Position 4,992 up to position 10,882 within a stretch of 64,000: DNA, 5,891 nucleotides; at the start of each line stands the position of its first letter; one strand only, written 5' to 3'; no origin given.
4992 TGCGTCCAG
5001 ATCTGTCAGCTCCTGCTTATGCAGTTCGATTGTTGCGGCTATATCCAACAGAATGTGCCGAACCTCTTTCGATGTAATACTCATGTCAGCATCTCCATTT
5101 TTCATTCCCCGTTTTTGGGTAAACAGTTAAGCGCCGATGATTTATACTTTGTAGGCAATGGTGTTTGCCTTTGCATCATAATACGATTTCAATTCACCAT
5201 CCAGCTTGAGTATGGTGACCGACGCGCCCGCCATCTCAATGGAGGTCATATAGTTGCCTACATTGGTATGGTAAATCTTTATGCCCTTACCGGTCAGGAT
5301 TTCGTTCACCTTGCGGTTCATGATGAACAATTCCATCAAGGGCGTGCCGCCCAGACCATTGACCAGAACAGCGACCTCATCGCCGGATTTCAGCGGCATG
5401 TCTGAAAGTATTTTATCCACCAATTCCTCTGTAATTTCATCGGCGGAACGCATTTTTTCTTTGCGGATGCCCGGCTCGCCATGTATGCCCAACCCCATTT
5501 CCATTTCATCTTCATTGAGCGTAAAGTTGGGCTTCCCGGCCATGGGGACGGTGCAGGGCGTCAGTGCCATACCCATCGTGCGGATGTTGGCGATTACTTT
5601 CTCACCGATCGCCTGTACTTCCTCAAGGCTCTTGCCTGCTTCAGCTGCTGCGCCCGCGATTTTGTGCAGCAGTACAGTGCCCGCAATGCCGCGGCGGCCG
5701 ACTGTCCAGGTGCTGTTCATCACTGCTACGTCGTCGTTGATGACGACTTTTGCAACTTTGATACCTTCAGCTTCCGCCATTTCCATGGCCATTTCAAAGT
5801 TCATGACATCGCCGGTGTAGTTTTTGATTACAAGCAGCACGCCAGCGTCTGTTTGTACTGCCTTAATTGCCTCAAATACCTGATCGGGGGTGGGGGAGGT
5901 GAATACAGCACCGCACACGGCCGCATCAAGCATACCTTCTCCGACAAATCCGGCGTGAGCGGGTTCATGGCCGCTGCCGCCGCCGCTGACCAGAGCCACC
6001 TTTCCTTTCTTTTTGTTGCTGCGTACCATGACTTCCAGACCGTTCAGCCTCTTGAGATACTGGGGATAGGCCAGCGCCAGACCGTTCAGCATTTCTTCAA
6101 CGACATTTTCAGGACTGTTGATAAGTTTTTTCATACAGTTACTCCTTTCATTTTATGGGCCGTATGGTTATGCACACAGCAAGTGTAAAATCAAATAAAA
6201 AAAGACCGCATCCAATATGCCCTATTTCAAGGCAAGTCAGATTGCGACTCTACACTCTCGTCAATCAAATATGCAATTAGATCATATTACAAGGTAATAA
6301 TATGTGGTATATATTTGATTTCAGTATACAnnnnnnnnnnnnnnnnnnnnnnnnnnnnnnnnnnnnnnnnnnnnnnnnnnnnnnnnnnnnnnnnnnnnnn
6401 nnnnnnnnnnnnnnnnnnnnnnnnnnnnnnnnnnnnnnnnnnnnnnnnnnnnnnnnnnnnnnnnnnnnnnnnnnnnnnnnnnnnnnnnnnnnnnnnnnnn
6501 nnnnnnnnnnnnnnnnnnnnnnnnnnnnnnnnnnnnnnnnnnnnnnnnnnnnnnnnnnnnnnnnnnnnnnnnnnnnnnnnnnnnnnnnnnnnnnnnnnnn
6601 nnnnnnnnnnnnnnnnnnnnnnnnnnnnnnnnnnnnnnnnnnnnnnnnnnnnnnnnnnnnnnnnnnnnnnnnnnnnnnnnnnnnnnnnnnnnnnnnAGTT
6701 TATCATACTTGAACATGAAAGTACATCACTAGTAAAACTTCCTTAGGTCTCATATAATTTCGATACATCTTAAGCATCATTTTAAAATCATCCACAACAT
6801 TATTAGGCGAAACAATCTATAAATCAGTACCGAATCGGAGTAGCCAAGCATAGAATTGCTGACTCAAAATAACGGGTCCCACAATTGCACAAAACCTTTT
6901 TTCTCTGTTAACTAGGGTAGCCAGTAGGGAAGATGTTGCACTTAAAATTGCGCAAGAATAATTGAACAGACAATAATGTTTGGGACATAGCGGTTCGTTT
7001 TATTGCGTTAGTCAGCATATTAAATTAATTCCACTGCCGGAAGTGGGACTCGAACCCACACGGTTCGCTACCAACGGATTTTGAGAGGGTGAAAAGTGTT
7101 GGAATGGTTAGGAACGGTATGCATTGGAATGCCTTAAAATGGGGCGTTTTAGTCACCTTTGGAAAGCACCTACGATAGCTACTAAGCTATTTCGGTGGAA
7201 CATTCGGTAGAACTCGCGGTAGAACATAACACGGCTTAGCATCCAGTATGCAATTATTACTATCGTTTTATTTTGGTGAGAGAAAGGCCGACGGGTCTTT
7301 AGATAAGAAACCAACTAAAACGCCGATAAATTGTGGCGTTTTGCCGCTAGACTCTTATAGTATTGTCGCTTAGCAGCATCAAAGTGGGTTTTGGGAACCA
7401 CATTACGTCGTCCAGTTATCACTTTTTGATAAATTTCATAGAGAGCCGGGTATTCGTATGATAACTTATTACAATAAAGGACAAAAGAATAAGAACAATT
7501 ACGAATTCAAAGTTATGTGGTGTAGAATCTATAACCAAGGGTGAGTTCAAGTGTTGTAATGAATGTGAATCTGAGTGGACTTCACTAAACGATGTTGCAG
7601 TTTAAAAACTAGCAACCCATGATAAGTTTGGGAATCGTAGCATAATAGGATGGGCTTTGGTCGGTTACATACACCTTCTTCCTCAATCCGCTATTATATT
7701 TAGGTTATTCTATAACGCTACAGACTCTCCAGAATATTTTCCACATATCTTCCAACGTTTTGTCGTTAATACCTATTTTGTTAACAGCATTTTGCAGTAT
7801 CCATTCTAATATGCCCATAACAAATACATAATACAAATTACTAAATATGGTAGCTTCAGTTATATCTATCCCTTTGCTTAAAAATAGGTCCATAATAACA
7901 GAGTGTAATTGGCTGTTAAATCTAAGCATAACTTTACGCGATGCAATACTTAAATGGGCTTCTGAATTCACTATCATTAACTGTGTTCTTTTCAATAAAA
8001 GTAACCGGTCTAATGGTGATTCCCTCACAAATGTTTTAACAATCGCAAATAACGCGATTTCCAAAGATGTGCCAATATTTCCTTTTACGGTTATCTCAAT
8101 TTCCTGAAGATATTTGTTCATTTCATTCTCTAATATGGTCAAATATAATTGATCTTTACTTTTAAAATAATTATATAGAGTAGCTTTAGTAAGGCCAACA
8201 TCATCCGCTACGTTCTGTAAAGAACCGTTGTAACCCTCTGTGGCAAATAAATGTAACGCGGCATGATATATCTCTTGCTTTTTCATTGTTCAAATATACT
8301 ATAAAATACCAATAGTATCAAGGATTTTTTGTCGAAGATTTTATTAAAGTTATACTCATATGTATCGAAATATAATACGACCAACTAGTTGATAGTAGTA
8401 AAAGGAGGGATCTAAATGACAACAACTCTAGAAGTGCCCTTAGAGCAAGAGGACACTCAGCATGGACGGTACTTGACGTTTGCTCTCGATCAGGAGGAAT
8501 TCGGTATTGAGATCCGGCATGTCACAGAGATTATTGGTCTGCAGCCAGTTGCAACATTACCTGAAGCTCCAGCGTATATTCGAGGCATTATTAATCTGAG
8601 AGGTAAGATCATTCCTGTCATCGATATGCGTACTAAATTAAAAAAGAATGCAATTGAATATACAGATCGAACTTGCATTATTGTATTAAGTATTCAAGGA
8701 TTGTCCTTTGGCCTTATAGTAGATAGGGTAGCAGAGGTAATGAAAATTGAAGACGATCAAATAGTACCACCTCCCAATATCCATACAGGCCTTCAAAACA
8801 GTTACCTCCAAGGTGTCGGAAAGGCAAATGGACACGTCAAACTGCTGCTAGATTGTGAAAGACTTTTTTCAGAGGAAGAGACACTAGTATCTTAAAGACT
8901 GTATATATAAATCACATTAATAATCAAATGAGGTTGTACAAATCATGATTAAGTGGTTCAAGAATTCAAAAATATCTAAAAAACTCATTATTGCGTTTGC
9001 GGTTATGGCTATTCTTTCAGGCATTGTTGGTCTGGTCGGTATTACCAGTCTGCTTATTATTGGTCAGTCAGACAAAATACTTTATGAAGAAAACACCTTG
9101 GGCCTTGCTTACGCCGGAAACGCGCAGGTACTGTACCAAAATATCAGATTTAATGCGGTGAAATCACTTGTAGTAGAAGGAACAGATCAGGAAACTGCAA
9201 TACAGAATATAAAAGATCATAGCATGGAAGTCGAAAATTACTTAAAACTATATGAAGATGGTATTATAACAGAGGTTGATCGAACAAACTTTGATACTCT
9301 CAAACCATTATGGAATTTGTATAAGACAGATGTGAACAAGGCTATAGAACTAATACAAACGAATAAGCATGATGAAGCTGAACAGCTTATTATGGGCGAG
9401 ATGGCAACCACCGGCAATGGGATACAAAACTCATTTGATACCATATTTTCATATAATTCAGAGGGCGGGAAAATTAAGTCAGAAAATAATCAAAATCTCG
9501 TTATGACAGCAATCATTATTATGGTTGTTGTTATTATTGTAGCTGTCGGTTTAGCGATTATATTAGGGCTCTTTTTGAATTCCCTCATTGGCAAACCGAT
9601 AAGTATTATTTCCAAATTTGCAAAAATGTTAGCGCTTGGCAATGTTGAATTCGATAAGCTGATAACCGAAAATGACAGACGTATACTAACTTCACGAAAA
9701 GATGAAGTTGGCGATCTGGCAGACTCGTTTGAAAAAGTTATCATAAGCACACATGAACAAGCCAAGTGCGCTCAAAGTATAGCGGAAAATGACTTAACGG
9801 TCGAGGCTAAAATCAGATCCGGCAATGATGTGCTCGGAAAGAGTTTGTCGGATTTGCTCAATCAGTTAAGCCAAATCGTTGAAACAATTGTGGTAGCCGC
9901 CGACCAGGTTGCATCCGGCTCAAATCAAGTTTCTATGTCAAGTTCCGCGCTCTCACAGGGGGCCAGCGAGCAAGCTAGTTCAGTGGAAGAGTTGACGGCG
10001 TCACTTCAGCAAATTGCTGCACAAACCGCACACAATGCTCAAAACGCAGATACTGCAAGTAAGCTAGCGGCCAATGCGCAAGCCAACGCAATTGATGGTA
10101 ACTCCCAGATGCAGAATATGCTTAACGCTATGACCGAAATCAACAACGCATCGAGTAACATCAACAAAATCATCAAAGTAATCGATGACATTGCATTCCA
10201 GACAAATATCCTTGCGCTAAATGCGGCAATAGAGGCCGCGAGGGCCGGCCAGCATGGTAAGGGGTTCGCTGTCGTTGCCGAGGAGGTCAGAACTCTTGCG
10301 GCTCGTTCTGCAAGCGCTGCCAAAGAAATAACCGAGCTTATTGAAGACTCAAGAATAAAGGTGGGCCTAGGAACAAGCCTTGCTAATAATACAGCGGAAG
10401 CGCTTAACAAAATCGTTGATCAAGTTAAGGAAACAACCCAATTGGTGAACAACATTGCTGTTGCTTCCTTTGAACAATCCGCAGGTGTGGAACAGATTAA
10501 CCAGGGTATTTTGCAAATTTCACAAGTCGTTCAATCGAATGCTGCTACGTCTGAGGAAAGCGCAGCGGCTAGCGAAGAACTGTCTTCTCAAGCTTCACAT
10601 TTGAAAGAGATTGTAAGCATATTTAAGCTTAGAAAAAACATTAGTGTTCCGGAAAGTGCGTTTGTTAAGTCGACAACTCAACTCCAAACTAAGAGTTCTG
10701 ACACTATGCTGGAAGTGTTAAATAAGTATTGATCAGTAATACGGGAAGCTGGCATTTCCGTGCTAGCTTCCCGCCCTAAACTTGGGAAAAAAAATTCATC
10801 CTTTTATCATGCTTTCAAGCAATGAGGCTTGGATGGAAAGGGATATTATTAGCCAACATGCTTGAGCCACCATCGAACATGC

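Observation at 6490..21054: Integrative element that targets the 3' end of the essential GAPDH gene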

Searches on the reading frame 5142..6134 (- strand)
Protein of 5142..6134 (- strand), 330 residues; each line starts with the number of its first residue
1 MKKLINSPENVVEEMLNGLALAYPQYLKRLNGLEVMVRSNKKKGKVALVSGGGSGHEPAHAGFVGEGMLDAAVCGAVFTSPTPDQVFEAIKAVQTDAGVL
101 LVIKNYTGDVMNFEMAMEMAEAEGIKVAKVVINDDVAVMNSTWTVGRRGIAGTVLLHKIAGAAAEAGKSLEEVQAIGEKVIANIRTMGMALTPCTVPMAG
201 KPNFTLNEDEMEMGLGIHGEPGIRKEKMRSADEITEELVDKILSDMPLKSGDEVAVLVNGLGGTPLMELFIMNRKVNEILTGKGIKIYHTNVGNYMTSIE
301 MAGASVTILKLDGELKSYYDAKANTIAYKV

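Call 27: find_encoding_contigs(protein=window:5142-6134:-, flank=10000, max_places=10)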
Protein window:5142-6134:- (330 aa): 1 contig read that carries it; 1 place shown.
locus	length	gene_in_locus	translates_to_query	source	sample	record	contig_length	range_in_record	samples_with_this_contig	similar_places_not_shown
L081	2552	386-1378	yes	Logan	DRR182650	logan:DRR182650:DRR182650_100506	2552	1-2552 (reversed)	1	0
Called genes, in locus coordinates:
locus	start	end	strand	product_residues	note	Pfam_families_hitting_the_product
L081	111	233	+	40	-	-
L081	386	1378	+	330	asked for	PF02733:Dak1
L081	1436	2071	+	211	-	PF02734:Dak2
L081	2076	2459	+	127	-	PF03610:EIIA-man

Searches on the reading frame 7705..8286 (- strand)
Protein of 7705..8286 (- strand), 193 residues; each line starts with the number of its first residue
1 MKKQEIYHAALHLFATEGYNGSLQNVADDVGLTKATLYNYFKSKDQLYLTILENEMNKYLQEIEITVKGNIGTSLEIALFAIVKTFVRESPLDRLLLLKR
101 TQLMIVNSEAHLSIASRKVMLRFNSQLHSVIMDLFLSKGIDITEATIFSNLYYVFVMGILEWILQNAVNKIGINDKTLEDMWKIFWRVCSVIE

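Call 7: search_protein_families(library=pfam, proteins=[window:7705-8286:-])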
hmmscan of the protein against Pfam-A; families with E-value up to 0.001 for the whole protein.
window:7705-8286:- (193 aa): 1 family
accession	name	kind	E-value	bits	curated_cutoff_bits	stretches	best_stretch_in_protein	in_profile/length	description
PF00440.29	TetR_N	-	4.2e-12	46.1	24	1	6-49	1-45/47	Bacterial regulatory proteins, tetR family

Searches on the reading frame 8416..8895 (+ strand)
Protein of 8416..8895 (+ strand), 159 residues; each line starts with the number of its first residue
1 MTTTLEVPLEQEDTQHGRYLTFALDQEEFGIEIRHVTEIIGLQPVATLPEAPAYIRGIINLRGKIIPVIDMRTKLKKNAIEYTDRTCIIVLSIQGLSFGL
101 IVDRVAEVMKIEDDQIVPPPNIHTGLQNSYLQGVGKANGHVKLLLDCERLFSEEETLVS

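Call 7: search_protein_families(library=pfam, proteins=[window:8416-8895:+])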
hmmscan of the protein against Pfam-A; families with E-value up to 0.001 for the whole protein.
window:8416-8895:+ (159 aa): 1 family
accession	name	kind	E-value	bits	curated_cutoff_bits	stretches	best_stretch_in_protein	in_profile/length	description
PF01584.24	CheW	-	1.1e-37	129.2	23.5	1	19-154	2-137/138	CheW-like domain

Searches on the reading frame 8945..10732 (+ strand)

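Call 7: search_protein_families(library=pfam, proteins=[window:8945-10732:+])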
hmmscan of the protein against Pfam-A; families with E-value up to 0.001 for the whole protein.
window:8945-10732:+ (595 aa): 3 families
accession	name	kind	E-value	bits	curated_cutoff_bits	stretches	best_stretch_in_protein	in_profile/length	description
PF00015.26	MCPsignal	-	3.5e-52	177.2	34.6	1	372-528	1-171/172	Methyl-accepting chemotaxis protein (MCP) signalling domain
PF12729.13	4HB_MCP_1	-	2.1e-28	99.6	27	1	7-185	1-180/181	Four helix bundle sensory module for signal transduction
PF00672.30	HAMP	-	0.00015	22.4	25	0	242-264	24-46/53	HAMP domain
